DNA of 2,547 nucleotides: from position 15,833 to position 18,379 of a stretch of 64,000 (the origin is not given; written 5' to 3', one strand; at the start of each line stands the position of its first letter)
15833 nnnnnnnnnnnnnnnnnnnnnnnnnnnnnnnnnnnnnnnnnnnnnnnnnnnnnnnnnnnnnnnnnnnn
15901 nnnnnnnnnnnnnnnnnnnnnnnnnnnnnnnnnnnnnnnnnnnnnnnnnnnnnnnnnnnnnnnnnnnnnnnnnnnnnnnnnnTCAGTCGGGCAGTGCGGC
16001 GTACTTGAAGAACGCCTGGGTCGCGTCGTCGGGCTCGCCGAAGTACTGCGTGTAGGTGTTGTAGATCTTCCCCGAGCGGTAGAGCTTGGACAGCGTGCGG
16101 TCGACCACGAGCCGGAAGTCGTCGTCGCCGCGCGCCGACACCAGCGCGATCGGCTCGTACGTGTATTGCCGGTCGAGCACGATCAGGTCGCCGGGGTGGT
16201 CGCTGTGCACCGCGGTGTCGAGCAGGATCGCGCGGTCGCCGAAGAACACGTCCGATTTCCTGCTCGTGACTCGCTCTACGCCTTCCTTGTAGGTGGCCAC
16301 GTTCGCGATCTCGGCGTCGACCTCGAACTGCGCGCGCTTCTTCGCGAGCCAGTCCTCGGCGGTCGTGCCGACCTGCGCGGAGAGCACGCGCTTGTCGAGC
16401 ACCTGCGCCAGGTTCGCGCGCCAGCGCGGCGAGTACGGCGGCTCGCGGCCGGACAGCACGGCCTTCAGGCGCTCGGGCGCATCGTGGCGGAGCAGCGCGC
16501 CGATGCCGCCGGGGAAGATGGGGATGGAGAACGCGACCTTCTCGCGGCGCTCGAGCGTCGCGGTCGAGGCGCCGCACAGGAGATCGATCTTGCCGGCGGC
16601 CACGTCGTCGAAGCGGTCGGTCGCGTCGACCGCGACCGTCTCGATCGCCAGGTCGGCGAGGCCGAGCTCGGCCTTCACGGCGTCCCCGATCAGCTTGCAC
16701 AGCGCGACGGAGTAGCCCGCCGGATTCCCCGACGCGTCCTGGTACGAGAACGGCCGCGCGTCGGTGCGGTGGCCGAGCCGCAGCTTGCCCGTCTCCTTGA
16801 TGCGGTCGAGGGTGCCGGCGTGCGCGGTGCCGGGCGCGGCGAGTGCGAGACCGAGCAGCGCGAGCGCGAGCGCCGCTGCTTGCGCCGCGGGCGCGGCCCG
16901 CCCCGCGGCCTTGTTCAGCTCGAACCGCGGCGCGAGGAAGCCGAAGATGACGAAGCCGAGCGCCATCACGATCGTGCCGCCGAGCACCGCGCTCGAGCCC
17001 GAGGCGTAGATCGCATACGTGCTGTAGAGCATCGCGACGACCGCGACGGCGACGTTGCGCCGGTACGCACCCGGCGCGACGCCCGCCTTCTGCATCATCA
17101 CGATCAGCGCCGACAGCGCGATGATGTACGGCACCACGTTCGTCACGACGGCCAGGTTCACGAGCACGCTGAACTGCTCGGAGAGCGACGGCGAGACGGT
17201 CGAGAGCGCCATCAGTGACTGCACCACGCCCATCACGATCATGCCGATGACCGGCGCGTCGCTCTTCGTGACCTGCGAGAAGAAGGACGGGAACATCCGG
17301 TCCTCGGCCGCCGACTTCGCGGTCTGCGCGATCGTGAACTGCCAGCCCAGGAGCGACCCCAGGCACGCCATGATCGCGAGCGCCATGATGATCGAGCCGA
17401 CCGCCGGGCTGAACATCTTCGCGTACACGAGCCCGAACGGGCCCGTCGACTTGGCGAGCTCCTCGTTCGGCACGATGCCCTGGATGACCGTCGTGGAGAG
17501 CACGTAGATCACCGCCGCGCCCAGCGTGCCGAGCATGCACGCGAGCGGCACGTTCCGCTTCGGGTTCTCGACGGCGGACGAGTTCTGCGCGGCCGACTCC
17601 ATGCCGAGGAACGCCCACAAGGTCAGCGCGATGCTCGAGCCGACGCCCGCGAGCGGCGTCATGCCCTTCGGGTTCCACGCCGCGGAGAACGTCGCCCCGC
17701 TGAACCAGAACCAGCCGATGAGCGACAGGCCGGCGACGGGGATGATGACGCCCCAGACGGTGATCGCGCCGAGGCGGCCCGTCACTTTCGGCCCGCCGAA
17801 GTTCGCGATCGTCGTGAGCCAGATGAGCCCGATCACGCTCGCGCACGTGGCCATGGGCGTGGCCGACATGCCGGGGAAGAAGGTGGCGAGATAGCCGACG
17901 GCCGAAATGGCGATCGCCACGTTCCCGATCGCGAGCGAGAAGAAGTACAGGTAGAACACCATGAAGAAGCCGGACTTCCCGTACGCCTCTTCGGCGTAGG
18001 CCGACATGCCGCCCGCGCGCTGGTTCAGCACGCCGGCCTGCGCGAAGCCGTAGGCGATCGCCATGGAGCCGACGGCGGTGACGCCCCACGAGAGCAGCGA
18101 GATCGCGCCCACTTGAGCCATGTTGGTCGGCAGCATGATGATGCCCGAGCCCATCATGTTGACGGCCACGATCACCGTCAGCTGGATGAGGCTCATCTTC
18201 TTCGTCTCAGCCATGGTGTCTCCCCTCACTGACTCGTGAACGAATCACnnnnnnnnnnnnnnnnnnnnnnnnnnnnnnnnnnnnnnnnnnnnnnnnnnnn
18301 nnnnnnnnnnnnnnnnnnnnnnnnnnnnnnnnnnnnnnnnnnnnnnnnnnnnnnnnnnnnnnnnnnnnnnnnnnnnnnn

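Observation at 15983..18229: PotE-like APC antiporter translationally fused to a periplasmic solute-binding domain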

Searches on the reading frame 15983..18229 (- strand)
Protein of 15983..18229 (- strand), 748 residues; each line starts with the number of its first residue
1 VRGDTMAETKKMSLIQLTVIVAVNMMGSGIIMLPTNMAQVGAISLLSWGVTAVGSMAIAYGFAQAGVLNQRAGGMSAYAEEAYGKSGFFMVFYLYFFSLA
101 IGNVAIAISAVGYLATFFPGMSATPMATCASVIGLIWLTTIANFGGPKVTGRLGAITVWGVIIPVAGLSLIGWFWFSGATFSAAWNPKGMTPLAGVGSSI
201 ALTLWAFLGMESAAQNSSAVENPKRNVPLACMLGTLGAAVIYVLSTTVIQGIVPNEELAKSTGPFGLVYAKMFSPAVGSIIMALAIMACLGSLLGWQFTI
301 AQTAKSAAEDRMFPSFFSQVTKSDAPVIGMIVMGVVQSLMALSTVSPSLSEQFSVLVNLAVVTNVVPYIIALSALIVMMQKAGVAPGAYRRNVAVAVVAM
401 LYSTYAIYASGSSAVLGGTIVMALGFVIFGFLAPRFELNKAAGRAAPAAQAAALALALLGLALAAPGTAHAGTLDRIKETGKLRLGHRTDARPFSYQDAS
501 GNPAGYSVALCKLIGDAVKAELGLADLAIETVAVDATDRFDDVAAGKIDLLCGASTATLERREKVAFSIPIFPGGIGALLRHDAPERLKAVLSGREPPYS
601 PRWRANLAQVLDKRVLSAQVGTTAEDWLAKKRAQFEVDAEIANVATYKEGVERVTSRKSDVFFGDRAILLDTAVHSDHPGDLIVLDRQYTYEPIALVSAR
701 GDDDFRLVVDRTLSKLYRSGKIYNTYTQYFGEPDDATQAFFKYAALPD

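Call 3: search_protein_families(library=pfam, proteins=[window:15983-18229:-], max_evalue=0.01)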
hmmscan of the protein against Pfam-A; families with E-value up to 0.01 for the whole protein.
window:15983-18229:- (748 aa): 3 families
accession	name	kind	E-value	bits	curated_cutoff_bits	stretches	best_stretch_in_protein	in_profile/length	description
PF13520.12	AA_permease_2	-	3.7e-46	158.4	27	1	13-410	2-404/427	Amino acid permease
PF00497.25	SBP_bac_3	-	6.9e-22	78.1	26.4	1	483-732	1-132/132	Bacterial extracellular solute-binding proteins, family 3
PF00324.27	AA_permease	-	1.2e-18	67.5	24.6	1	24-429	9-425/470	Amino acid permease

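Call 4: search_protein_families(library=ncbifam, proteins=[window:15983-18229:-], max_evalue=0.001)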
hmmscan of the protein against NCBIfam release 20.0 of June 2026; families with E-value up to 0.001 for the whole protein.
window:15983-18229:- (748 aa): 32 families (the best 25 are shown)
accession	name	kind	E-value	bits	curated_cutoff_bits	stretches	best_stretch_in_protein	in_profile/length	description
NF007938.0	PRK10655.1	equivalog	7.8e-204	677.8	409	1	7-441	3-436/438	putrescine-ornithine antiporter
TIGR04299.1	antiport_PotE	equivalog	8.7e-170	565.5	560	1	8-437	2-430/430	putrescine-ornithine antiporter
TIGR00905.1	2A0302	subfamily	2.6e-115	385.9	409.05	1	8-434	5-437/473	basic amino acid/polyamine antiporter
NF007929.0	PRK10644.1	equivalog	7.8e-105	351.2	574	1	5-435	3-430/445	arginine/agmatine antiporter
TIGR04298.1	his_histam_anti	equivalog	3.3e-87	293.5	750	1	11-433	1-428/429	histidine-histamine antiporter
NF007754.0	PRK10435.1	equivalog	5.7e-78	262.9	585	1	6-440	1-431/443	cadaverine/lysine antiporter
TIGR03810.1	arg_ornith_anti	equivalog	1.7e-40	139.1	591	1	10-431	1-429/468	arginine-ornithine antiporter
NF040512.1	histam_anti_2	exception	4.8e-28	98.1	725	1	9-430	2-443/477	histidine-histamine antiporter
TIGR00909.1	2A0306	subfamily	9.6e-28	97.2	556.8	1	10-428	3-425/429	amino acid transporter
NF008063.0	PRK10797.1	subfamily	2.1e-23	82.9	375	1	456-580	13-139/302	glutamate/aspartate ABC transporter substrate-binding protein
NF008245.0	PRK11021.1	equivalog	2.1e-22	79.7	284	1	9-402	5-390/419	L-methionine/branched-chain amino acid transporter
TIGR01096.1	3A0103s03R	subfamily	2.6e-22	79.5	256.35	1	459-730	4-250/250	lysine/arginine/ornithine ABC transporter substrate-binding protein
TIGR00911.1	2A0308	subfamily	5.5e-19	68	701.8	1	7-411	43-449/505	L-type amino acid transporter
TIGR03813.2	Gln_GABA_anti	equivalog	1.1e-16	60.9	650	1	65-393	55-398/479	glutamine/gamma-aminobutyrate antiporter GadC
TIGR00910.1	2A0307_GadC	equivalog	2.7e-16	59.2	673.5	1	65-410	65-430/511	glutamate/gamma-aminobutyrate antiporter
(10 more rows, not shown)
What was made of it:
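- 15983..18214 (-): potE::SBP fusion CDS (743 aa; ATG 18214-18212, stop TGA 15985-15983). Pfam and NCBIfam domains (calls 3, 4).
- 16922..18214 (-): PotE-type APC (LeuT-fold) antiporter core, residues 1-431, 12 TM helices, ending in ...APRF. NF007938 677.8 bits (cutoff 409) and TIGR04299 565.5 bits (cutoff 560) (call 4).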

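Call 5: find_homologous_proteins(query=window:15983-18229:-, max_evalue=1e-10)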
Query window:15983-18229:- (748 aa): 5283 proteins with E <= 1e-10 among 8000 candidates; the best 120 are listed.
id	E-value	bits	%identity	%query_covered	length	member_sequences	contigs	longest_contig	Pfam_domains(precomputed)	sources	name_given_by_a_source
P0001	0.0e+0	1612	100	99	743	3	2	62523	PF00497.26,PF13520.13,PF00324.28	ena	-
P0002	0.0e+0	1245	77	99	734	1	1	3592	PF00497.26,PF13520.13,PF00324.28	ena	-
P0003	0.0e+0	1240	77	99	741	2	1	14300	PF00497.26,PF13520.13,PF00324.28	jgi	jgi:putrescine:ornithine antiporter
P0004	0.0e+0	1236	76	99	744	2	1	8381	PF00497.26,PF13520.13,PF00324.28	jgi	jgi:putrescine:ornithine antiporter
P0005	0.0e+0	1232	76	99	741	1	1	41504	PF00497.26,PF13520.13,PF00324.28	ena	-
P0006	0.0e+0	1227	77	99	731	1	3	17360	PF00497.26,PF13520.13,PF00324.28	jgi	jgi:putrescine:ornithine antiporter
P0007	0.0e+0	1225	76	99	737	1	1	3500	PF00497.26,PF13520.13,PF00324.28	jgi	-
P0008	0.0e+0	1205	75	99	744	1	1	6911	PF00497.26,PF13520.13,PF00324.28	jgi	jgi:putrescine:ornithine antiporter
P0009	0.0e+0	1162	73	99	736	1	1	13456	PF00497.26,PF13520.13,PF00324.28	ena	-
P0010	0.0e+0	1159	72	99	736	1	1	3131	PF00497.26,PF13520.13,PF00324.28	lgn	-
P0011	0.0e+0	1153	70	99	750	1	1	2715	PF00497.26,PF13520.13,PF00324.28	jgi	-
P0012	0.0e+0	1142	71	99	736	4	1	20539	PF00497.26,PF13520.13,PF00324.28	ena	-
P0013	0.0e+0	1132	70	99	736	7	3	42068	PF00497.26,PF13520.13,PF00324.28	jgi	jgi:putrescine:ornithine antiporter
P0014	0.0e+0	1131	71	99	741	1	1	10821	PF00497.26,PF13520.13,PF00324.28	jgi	jgi:putrescine:ornithine antiporter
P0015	0.0e+0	1125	70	100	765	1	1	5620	PF00497.26,PF13520.13,PF00324.28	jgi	jgi:putrescine:ornithine antiporter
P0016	0.0e+0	1124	71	99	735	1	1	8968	PF00497.26,PF13520.13,PF00324.28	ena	-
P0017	0.0e+0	1113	70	99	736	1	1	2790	PF00497.26,PF13520.13,PF00324.28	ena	-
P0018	0.0e+0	1106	69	100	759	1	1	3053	PF00497.26,PF13520.13,PF00324.28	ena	-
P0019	0.0e+0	1101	69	99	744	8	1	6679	PF00497.26,PF13520.13,PF00324.28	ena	-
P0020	0.0e+0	1094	68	99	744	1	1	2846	PF00497.26,PF13520.13,PF00324.28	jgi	jgi:putrescine:ornithine antiporter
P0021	0.0e+0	1092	68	99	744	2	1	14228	PF00497.26,PF13520.13,PF00324.28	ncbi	ncbi:MAG: putrescine-ornithine antiporter [Sphingomonadaceae bacterium]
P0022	0.0e+0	1086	67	99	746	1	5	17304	PF00497.26,PF13520.13,PF00324.28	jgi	jgi:putrescine:ornithine antiporter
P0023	0.0e+0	1085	68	99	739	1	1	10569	PF00497.26,PF13520.13,PF00324.28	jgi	jgi:putrescine:ornithine antiporter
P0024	0.0e+0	1084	69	99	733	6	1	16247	PF00497.26,PF13520.13,PF00324.28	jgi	jgi:putrescine:ornithine antiporter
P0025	0.0e+0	1083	67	99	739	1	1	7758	PF00497.26,PF13520.13,PF00324.28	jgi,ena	jgi:putrescine:ornithine antiporter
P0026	0.0e+0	1083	67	99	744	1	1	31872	PF00497.26,PF13520.13,PF00324.28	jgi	jgi:putrescine:ornithine antiporter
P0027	0.0e+0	1081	67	99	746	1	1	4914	PF00497.26,PF13520.13,PF00324.28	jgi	-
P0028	0.0e+0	1081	67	99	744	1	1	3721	PF00497.26,PF13520.13,PF00324.28,PF03222.20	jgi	-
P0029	0.0e+0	1080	68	99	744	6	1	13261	PF00497.26,PF13520.13,PF00324.28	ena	-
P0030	0.0e+0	1080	67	99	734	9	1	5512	PF00497.26,PF13520.13,PF00324.28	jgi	jgi:putrescine:ornithine antiporter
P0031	0.0e+0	1075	67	99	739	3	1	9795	PF00497.26,PF13520.13,PF00324.28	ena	-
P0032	0.0e+0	1075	67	99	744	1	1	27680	PF00497.26,PF13520.13,PF00324.28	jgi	jgi:putrescine:ornithine antiporter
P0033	0.0e+0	1075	68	99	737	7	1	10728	PF00497.26,PF13520.13,PF00324.28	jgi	jgi:putrescine:ornithine antiporter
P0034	0.0e+0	1073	68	99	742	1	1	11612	PF00497.26,PF13520.13,PF00324.28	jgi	jgi:putrescine:ornithine antiporter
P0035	0.0e+0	1070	67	99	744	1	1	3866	PF00497.26,PF13520.13,PF00324.28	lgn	-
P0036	0.0e+0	1069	68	99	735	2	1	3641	PF00497.26,PF13520.13,PF00324.28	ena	-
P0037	0.0e+0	1069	66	99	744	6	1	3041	PF00497.26,PF13520.13,PF00324.28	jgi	jgi:putrescine:ornithine antiporter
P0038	0.0e+0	1068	67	99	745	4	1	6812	PF00497.26,PF13520.13,PF00324.28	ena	-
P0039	0.0e+0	1068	67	99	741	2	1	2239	PF00497.26,PF13520.13,PF00324.28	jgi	jgi:putrescine:ornithine antiporter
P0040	0.0e+0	1067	66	99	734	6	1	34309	PF00497.26,PF13520.13,PF00324.28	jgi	jgi:putrescine:ornithine antiporter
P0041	0.0e+0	1065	67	99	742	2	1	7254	PF00497.26,PF13520.13,PF00324.28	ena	-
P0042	0.0e+0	1062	67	99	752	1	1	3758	PF00497.26,PF13520.13,PF00324.28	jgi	-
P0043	0.0e+0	1061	66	99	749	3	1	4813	PF00497.26,PF13520.13,PF00324.28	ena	-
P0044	0.0e+0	1061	66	99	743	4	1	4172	PF00497.26,PF13520.13,PF00324.28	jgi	jgi:putrescine:ornithine antiporter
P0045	0.0e+0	1061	67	99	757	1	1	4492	PF00497.26,PF13520.13,PF00324.28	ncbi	-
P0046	0.0e+0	1060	66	99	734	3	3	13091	PF00497.26,PF13520.13,PF00324.28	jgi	jgi:putrescine:ornithine antiporter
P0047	0.0e+0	1058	66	99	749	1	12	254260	PF00497.26,PF13520.13,PF00324.28,PF03222.20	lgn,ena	-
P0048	0.0e+0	1057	67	99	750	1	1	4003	PF00497.26,PF13520.13,PF00324.28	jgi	jgi:putrescine:ornithine antiporter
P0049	0.0e+0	1054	65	99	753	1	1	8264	PF00497.26,PF13520.13,PF00324.28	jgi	jgi:putrescine:ornithine antiporter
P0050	0.0e+0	1053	66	99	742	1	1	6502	PF00497.26,PF13520.13,PF00324.28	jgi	jgi:putrescine:ornithine antiporter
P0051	0.0e+0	1053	66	99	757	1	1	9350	PF00497.26,PF13520.13,PF00324.28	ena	-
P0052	0.0e+0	1052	66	99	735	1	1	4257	PF00497.26,PF13520.13,PF00324.28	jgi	jgi:putrescine:ornithine antiporter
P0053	0.0e+0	1052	66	99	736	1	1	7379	PF00497.26,PF13520.13,PF00324.28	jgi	jgi:putrescine:ornithine antiporter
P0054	0.0e+0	1050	67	99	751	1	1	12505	PF00497.26,PF13520.13,PF00324.28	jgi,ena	-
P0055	0.0e+0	1049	65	99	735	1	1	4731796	PF00497.26,PF13520.13,PF00324.28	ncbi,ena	-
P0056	0.0e+0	1047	66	99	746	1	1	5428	PF00497.26,PF13520.13,PF00324.28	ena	-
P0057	0.0e+0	1044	65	99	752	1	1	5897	PF00497.26,PF13520.13,PF00324.28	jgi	jgi:putrescine:ornithine antiporter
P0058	0.0e+0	1044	64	99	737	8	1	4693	PF00497.26,PF13520.13,PF00324.28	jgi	-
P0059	0.0e+0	1044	63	99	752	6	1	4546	PF00497.26,PF13520.13,PF00324.28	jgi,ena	-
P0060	0.0e+0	1043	66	99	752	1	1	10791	PF00497.26,PF13520.13,PF00324.28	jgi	-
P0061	0.0e+0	1042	65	99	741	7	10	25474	PF00497.26,PF13520.13,PF00324.28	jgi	jgi:putrescine:ornithine antiporter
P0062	0.0e+0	1037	64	99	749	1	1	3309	PF00497.26,PF13520.13,PF00324.28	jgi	-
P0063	0.0e+0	1037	65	99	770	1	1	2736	PF00497.26,PF13520.13,PF00324.28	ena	-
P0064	0.0e+0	1037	65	99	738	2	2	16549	PF00497.26,PF13520.13,PF00324.28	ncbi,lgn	-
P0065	0.0e+0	1036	65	99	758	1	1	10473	PF00497.26,PF13520.13,PF00324.28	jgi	jgi:putrescine:ornithine antiporter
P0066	0.0e+0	1036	63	99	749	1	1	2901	PF00497.26,PF13520.13,PF00324.28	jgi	-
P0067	0.0e+0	1035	64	99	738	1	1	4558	PF00497.26,PF13520.13,PF00324.28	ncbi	-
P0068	0.0e+0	1034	65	100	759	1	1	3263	PF00497.26,PF13520.13,PF00324.28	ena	-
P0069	0.0e+0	1033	65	99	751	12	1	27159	PF00497.26,PF13520.13,PF00324.28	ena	-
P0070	0.0e+0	1032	64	99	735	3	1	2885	PF00497.26,PF13520.13,PF00324.28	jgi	-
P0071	0.0e+0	1030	65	99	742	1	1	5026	PF00497.26,PF13520.13,PF00324.28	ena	-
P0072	0.0e+0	1030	64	99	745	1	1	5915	PF00497.26,PF13520.13,PF00324.28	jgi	-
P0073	0.0e+0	1030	64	99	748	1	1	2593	PF00497.26,PF13520.13,PF00324.28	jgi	jgi:putrescine:ornithine antiporter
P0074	0.0e+0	1029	63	99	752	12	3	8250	PF00497.26,PF13520.13,PF00324.28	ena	-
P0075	0.0e+0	1027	63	99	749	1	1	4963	PF00497.26,PF13520.13,PF00324.28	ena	-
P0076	0.0e+0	1026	67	99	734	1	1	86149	PF00497.26,PF13520.13,PF00324.28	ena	-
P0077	0.0e+0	1025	65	99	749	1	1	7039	PF00497.26,PF13520.13,PF00324.28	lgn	-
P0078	0.0e+0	1023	63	99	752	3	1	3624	PF00497.26,PF13520.13,PF00324.28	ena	-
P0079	0.0e+0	1023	65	99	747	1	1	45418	PF00497.26,PF13520.13,PF00324.28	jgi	-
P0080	0.0e+0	1023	64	99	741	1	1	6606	PF00497.26,PF13520.13,PF00324.28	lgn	-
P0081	0.0e+0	1020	64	99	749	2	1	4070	PF00497.26,PF13520.13,PF00324.28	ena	-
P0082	0.0e+0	1020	64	99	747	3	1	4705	PF00497.26,PF13520.13,PF00324.28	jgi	-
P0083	0.0e+0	1019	63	99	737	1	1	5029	PF00497.26,PF13520.13,PF00324.28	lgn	-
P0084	0.0e+0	1018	64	99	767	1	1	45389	PF00497.26,PF13520.13,PF00324.28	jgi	jgi:putrescine:ornithine antiporter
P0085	0.0e+0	1017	67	93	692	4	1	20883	PF00497.26,PF13520.13,PF00324.28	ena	-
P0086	0.0e+0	1017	65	99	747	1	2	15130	PF00497.26,PF13520.13,PF00324.28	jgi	jgi:putrescine:ornithine antiporter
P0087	0.0e+0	1013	64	99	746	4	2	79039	PF00497.26,PF13520.13,PF00324.28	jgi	jgi:putrescine:ornithine antiporter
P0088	0.0e+0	1013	62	99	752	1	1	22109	PF00497.26,PF13520.13,PF00324.28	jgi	jgi:putrescine:ornithine antiporter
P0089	1.5e-298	1010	63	100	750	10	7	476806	PF00497.26,PF13520.13,PF00324.28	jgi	jgi:putrescine:ornithine antiporter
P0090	1.9e-298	1010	64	99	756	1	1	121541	PF00497.26,PF13520.13,PF00324.28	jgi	jgi:putrescine:ornithine antiporter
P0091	2.8e-298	1010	63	99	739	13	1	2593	PF00497.26,PF13520.13,PF00324.28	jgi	jgi:putrescine:ornithine antiporter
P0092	8.8e-298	1008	64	99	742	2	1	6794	PF00497.26,PF13520.13,PF00324.28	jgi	-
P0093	1.0e-297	1008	63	99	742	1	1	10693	PF00497.26,PF13520.13,PF00324.28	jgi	jgi:putrescine:ornithine antiporter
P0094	1.1e-297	1008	62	99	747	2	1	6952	PF00497.26,PF13520.13,PF00324.28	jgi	jgi:putrescine:ornithine antiporter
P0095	1.4e-297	1007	64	99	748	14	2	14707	PF00497.26,PF13520.13,PF00324.28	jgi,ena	-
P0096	9.7e-297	1004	62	99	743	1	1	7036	PF00497.26,PF13520.13,PF00324.28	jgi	jgi:putrescine:ornithine antiporter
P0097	4.5e-295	999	62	99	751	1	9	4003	PF00497.26,PF13520.13,PF00324.28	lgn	-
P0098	4.5e-295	999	62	99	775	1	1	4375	PF00497.26,PF13520.13,PF00324.28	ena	-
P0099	7.7e-295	998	66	97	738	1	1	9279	PF00497.26,PF13520.13,PF00324.28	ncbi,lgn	-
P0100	1.0e-294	998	62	99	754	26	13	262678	PF00497.26,PF13520.13,PF00324.28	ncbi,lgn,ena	-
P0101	6.3e-294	995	62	99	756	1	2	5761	PF00497.26,PF13520.13,PF00324.28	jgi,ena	-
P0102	8.0e-294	995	62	99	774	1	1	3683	PF00497.26,PF13520.13,PF00324.28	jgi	jgi:putrescine:ornithine antiporter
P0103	1.3e-293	994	61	99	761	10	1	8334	PF00497.26,PF13520.13,PF00324.28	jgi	-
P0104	1.9e-293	994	64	97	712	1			PF00497.26,PF13520.13,PF00324.28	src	-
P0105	2.0e-293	993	62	99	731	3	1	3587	PF00497.26,PF13520.13,PF00324.28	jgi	jgi:putrescine:ornithine antiporter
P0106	2.5e-293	993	63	99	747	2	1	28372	PF00497.26,PF13520.13,PF00324.28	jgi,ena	-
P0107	3.5e-293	993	63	99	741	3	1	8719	PF00497.26,PF13520.13,PF00324.28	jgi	-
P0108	1.4e-292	991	65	99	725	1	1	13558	PF00497.26,PF13520.13,PF00324.28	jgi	jgi:putrescine:ornithine antiporter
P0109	2.6e-292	990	60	99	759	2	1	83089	PF00497.26,PF13520.13,PF00324.28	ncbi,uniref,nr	ncbi:putrescine-ornithine antiporter [Crenobacter sp. SG2303]|uniref:Putrescine transporter n=1 Tax=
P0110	2.7e-292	990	63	99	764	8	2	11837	PF00497.26,PF13520.13,PF00324.28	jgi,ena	-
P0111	3.2e-292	989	63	99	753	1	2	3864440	PF00497.26,PF13520.13,PF00324.28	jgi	jgi:putrescine:ornithine antiporter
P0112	7.8e-292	988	65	99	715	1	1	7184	PF00497.26,PF13520.13,PF00324.28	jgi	jgi:putrescine:ornithine antiporter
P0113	3.9e-291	986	61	99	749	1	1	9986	PF00497.26,PF13520.13,PF00324.28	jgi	jgi:putrescine:ornithine antiporter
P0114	4.9e-291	986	63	99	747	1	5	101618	PF00497.26,PF13520.13,PF00324.28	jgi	jgi:putrescine:ornithine antiporter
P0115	5.0e-291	986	64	97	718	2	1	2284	PF00497.26,PF13520.13,PF00324.28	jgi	jgi:putrescine:ornithine antiporter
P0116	5.2e-291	985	63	99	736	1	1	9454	PF00497.26,PF13520.13,PF00324.28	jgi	-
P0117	7.5e-291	985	62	99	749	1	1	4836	PF00497.26,PF13520.13,PF00324.28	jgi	jgi:putrescine:ornithine antiporter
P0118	1.3e-290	984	61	99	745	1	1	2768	PF00497.26,PF13520.13,PF00324.28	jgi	jgi:putrescine:ornithine antiporter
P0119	2.6e-290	983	61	99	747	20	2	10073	PF00497.26,PF13520.13,PF00324.28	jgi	jgi:putrescine:ornithine antiporter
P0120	5.0e-290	982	62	99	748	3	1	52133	PF00497.26,PF13520.13,PF00324.28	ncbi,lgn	-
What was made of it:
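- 15983..18214 (-): 100% identical to P0001, 743 aa (call 5).
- Checked: That gives 743 aa, identical to database protein P0001 (call 5).
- An identical 743-aa protein is on record from 2 contigs (call 5).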
